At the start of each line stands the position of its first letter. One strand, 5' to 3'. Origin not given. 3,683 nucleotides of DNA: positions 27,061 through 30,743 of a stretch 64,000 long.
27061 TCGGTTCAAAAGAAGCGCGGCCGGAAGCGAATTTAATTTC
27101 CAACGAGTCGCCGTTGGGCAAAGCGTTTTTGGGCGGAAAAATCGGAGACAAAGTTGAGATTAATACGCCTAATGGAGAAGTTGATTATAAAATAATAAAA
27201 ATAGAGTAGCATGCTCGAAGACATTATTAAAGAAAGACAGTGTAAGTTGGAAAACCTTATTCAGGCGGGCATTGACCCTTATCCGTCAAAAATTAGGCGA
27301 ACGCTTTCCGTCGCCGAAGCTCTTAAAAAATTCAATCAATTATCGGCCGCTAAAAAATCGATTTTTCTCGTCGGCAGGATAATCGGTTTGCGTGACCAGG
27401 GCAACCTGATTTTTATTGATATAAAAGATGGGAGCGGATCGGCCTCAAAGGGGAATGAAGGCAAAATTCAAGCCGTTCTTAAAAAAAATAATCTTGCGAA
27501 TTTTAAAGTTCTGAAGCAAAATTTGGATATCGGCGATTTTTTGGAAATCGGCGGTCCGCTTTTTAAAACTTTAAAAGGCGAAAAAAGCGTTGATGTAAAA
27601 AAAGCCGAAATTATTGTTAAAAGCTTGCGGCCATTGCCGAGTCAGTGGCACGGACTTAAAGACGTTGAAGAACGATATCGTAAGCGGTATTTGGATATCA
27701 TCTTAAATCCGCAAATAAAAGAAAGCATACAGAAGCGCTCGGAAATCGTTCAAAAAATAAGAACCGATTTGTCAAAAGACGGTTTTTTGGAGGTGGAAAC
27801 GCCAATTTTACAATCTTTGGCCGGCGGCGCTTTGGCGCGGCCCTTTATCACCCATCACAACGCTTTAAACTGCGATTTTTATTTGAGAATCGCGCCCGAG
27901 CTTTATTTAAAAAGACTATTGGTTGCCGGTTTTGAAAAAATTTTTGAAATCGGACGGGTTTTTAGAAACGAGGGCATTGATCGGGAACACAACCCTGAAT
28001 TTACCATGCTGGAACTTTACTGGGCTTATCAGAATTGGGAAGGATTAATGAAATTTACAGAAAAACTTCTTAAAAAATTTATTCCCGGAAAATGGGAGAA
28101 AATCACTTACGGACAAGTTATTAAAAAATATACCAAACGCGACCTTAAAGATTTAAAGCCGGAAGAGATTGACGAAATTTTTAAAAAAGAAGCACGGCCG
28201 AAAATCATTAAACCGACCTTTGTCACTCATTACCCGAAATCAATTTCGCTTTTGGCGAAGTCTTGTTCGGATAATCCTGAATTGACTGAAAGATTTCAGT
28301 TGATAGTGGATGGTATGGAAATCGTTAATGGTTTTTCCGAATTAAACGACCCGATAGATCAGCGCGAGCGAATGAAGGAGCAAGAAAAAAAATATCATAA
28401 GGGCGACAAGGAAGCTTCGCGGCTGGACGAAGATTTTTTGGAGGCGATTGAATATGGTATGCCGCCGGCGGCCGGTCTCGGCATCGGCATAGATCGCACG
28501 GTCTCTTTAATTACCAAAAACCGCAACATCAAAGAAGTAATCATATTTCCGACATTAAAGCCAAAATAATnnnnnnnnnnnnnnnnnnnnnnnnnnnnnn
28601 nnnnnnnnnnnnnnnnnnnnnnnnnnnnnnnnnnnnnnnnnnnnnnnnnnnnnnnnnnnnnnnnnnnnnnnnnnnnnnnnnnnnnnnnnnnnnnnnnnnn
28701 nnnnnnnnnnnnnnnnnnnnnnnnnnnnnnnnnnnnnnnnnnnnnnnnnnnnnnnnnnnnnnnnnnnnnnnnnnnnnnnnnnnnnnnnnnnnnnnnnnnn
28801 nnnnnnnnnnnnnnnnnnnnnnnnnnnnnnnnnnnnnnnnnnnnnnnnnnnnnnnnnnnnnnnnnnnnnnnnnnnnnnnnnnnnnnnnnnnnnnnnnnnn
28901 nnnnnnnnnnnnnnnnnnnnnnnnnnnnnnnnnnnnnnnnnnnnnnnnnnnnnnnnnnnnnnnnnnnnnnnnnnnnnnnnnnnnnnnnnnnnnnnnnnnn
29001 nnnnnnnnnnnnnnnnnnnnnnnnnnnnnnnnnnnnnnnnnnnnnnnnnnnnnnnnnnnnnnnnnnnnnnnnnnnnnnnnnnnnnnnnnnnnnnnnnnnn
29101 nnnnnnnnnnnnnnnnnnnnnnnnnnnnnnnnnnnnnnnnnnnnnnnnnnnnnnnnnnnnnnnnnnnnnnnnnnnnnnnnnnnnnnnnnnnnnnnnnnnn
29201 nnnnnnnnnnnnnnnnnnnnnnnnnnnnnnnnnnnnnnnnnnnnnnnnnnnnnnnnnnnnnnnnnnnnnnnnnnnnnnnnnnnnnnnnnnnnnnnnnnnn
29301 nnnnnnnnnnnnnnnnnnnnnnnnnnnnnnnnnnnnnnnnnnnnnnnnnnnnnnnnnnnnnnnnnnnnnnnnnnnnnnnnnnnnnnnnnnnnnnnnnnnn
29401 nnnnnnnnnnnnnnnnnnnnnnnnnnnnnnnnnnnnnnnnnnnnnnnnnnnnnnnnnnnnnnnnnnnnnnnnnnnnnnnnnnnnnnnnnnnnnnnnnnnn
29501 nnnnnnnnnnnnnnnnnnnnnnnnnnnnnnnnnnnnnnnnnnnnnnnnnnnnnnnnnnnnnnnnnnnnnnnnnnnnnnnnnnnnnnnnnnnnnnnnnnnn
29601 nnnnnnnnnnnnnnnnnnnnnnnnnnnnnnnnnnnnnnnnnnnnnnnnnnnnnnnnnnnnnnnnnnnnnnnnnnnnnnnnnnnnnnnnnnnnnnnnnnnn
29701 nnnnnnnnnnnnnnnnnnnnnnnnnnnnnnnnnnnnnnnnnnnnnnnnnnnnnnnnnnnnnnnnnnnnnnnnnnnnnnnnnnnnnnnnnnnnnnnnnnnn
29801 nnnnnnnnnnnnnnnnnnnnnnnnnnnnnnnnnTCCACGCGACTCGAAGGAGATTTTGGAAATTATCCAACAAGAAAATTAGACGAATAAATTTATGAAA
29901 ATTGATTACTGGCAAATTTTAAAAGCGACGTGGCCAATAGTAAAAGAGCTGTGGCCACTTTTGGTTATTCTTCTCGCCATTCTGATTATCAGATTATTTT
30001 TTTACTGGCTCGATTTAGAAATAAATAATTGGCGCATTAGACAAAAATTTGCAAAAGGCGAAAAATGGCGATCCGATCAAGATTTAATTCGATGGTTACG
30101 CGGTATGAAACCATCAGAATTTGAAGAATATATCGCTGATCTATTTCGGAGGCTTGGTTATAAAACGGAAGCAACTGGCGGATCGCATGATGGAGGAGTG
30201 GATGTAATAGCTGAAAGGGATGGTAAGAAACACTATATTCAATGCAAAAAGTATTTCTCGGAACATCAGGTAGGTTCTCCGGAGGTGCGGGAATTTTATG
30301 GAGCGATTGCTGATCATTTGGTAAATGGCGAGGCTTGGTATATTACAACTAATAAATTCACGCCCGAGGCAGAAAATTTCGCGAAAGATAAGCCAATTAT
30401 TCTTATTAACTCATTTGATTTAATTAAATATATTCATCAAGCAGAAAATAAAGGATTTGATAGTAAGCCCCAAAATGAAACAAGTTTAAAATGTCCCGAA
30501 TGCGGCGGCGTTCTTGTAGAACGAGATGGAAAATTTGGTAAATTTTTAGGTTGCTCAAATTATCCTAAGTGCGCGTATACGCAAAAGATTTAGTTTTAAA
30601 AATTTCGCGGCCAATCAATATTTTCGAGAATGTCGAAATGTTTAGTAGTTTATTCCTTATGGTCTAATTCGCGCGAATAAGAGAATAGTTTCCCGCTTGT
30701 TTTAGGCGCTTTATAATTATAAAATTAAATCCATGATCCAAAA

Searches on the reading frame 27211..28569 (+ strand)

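Call 74: search_protein_families(library=pfam, proteins=[window:27211-28569:+], max_evalue=0.001)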
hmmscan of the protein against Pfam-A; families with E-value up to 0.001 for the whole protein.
window:27211-28569:+ (452 aa): 3 families
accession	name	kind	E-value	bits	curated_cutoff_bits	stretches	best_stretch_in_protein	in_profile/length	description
PF00152.25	tRNA-synt_2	-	1.6e-86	290.6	25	1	152-449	2-307/308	tRNA synthetases class II (D, K and N)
PF01336.31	tRNA_anti-codon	-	2.4e-08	34.3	27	1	53-135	3-75/75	OB-fold nucleic acid binding domain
PF01409.25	tRNA-synt_2d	-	5.9e-06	26.4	19.8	1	243-292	104-155/246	tRNA synthetases class II core domain (F)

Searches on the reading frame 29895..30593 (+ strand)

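Call 74: search_protein_families(library=pfam, proteins=[window:29895-30593:+], max_evalue=0.001)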
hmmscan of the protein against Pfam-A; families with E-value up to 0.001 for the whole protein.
window:29895-30593:+ (232 aa): 4 families
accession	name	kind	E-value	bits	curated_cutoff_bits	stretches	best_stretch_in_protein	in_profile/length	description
PF04471.18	Mrr_cat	-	5.3e-31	107.6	21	1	68-178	1-113/115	Restriction endonuclease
PF01396.24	Zn_ribbon_Top1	-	7.1e-16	58.2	32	1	199-232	3-36/39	Topoisomerase DNA binding C4 zinc finger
PF13156.12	Mrr_cat_2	-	4e-13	49.8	22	1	78-176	8-110/127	Restriction endonuclease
PF22722.2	NA-iREase1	-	1.6e-12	47.8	27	1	76-175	1-103/106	NACHT-associated inactive Restriction Endonuclease 1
